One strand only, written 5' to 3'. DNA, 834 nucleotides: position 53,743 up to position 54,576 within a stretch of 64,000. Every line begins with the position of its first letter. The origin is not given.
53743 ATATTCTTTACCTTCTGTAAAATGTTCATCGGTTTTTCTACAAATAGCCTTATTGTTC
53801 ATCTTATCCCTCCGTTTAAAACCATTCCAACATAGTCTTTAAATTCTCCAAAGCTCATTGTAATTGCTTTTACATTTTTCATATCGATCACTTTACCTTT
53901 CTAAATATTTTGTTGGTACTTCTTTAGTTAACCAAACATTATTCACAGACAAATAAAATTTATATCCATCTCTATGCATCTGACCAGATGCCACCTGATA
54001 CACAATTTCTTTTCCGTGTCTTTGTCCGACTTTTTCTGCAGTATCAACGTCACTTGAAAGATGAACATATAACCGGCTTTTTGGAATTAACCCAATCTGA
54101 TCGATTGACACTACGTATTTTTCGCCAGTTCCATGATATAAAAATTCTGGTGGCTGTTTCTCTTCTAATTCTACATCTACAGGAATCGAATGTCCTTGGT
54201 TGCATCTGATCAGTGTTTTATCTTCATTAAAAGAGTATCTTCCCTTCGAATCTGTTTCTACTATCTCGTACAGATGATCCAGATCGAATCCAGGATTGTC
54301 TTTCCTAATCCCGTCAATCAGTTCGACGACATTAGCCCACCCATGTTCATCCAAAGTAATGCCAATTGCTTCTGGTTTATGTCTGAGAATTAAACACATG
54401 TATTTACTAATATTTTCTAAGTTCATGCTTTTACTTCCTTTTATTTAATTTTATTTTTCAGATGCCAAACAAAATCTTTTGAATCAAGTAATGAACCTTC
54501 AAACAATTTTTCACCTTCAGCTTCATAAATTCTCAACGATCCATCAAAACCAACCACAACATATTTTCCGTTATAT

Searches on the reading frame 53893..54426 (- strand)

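Call 70: search_protein_families(library=pfam, proteins=[window:53893-54426:-], max_evalue=0.001)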
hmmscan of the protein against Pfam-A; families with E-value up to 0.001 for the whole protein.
window:53893-54426:- (177 aa): 1 family
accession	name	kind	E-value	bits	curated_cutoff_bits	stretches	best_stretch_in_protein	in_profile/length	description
PF01885.22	PTS_2-RNA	-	8.5e-43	146.9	26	1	4-168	4-176/177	RNA 2'-phosphotransferase, Tpt1 / KptA family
